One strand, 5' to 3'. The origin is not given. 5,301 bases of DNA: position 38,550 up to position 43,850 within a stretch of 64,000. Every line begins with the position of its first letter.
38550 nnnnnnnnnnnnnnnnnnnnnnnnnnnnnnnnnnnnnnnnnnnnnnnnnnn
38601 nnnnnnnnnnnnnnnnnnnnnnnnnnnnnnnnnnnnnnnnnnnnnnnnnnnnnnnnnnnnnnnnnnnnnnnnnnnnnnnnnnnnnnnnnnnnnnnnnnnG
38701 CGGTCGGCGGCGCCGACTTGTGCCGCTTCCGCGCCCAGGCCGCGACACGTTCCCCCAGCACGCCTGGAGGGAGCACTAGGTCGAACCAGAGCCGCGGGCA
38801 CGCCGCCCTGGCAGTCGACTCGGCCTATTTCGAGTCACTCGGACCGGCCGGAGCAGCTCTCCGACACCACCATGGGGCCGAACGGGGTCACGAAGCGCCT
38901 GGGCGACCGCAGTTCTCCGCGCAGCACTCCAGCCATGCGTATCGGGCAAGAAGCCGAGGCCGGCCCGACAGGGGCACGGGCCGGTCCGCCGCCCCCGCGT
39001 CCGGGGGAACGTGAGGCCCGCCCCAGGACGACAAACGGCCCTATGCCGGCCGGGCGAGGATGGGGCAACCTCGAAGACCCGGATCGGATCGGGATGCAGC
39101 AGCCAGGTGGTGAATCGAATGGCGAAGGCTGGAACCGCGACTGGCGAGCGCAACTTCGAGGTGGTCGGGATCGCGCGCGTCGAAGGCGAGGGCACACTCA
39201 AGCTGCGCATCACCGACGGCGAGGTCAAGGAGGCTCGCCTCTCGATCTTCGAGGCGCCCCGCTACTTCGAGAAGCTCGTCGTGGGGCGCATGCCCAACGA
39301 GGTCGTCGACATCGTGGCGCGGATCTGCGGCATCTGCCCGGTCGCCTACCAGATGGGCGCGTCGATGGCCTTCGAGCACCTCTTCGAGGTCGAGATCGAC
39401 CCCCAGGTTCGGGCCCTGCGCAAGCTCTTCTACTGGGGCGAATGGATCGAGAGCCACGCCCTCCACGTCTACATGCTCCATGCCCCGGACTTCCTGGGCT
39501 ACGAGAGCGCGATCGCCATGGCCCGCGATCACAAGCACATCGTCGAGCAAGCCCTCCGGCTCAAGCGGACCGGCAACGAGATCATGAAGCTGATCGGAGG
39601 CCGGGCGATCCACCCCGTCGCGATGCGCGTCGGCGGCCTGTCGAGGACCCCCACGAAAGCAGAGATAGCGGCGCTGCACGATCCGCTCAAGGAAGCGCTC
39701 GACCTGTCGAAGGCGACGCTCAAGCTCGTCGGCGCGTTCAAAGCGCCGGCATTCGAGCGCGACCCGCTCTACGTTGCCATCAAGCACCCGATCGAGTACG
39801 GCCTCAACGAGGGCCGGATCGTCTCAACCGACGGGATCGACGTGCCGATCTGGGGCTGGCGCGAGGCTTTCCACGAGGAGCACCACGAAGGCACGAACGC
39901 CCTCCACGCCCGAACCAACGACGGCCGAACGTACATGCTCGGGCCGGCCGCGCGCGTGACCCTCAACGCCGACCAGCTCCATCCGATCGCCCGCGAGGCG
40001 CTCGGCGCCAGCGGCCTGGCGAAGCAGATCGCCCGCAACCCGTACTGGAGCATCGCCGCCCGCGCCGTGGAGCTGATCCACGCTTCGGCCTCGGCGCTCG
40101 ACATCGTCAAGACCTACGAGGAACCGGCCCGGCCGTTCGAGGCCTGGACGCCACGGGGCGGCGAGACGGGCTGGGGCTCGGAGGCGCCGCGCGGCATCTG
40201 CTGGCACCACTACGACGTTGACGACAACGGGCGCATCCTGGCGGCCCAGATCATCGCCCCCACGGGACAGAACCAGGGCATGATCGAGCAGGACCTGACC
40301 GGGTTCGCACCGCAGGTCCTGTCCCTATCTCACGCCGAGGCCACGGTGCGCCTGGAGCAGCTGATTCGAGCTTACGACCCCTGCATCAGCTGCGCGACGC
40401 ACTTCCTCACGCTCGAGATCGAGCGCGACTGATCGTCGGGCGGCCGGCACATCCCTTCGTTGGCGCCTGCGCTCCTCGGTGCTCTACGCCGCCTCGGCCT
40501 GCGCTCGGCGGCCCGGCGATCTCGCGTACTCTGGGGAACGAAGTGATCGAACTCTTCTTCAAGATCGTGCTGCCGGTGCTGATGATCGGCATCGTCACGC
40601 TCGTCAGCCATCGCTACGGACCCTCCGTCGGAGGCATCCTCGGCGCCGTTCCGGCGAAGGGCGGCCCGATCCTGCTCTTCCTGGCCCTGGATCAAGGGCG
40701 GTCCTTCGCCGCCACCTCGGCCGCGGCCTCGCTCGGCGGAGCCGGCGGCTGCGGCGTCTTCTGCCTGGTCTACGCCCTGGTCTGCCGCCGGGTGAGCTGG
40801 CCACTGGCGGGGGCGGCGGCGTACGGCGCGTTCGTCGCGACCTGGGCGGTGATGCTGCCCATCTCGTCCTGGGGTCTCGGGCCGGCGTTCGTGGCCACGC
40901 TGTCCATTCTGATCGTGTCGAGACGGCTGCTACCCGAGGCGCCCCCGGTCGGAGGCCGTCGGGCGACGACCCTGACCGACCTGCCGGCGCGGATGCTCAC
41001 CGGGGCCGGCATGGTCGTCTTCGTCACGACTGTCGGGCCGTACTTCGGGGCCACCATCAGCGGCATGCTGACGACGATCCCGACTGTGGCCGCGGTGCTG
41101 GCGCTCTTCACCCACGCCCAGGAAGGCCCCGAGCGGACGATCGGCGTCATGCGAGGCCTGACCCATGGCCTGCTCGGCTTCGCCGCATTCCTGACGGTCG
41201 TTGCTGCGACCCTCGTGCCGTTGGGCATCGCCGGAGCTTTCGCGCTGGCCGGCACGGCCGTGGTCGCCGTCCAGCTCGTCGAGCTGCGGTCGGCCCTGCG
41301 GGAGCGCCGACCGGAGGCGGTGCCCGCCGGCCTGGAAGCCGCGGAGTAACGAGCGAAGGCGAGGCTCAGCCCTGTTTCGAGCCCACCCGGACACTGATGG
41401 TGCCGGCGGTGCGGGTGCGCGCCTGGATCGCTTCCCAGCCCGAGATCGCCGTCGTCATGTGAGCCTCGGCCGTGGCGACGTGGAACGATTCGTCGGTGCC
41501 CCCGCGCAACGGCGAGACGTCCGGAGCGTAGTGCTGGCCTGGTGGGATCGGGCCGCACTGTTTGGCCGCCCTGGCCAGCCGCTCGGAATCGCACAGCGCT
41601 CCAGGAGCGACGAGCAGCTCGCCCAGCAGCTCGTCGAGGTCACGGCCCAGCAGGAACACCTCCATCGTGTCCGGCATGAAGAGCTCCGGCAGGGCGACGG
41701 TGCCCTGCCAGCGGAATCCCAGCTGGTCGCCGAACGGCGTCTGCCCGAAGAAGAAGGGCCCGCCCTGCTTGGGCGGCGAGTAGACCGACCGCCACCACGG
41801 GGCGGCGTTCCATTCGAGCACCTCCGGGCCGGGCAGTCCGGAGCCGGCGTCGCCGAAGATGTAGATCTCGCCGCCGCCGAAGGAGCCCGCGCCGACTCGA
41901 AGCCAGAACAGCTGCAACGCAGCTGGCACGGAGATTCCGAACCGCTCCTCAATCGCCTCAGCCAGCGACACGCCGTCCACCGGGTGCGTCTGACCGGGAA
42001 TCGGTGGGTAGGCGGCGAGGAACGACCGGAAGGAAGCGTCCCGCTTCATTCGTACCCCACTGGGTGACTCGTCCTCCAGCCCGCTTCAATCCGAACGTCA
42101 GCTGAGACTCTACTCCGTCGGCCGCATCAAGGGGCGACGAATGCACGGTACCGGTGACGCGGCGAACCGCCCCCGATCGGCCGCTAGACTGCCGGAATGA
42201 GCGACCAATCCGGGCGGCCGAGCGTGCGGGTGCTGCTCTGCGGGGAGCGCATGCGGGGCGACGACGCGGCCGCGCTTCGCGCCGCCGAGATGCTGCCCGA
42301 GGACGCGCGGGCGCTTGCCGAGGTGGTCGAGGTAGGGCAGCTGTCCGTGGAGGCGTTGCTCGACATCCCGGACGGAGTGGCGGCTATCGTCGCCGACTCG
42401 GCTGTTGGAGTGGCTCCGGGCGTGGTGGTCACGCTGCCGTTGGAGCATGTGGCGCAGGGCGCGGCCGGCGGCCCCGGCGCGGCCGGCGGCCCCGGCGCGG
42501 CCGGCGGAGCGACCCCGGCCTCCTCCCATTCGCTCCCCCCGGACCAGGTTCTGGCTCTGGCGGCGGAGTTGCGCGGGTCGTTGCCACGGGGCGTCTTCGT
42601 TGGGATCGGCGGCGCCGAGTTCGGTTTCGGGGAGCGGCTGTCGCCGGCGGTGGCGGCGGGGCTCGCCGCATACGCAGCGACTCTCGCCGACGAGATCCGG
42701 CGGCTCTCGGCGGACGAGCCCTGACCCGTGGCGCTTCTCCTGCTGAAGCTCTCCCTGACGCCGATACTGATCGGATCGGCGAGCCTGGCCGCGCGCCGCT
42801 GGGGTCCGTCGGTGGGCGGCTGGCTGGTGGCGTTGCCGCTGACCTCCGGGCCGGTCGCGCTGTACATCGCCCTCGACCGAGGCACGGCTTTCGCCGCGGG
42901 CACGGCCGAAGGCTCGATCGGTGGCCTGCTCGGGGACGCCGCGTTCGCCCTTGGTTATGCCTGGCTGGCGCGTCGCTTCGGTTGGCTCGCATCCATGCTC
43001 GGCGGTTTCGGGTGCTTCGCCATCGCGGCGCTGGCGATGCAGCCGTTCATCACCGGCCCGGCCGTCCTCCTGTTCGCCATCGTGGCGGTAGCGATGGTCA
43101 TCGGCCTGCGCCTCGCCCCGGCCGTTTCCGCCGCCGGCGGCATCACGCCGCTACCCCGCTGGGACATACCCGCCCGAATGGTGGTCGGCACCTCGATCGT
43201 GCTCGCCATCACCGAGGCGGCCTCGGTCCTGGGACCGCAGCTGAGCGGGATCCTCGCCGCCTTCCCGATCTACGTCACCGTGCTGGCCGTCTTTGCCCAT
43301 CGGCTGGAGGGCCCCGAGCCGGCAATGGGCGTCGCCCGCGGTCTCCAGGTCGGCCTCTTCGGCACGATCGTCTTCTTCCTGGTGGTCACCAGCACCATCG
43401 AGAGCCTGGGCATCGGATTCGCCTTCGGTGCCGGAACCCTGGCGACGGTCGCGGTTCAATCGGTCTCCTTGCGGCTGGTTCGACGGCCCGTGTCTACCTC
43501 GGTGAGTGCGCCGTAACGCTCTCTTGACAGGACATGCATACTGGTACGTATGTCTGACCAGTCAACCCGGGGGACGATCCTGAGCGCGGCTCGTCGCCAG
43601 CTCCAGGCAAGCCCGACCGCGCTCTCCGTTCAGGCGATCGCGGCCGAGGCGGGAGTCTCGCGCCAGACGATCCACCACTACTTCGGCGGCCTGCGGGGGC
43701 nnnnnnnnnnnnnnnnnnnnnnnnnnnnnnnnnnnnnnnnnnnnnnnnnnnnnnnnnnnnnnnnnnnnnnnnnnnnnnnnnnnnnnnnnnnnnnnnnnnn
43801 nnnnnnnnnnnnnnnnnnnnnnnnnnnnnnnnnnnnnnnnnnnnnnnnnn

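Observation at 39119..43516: Solitary [NiFe]-hydrogenase large-subunit homolog with maturation protease and paired membrane paralogs, but no small subunit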

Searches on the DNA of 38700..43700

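Call 91: search_rna_families(source=window, start=38700, end=43700, threshold=evalue, max_evalue=1)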
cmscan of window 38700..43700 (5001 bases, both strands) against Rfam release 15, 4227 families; matches with E-value up to 1: 0.
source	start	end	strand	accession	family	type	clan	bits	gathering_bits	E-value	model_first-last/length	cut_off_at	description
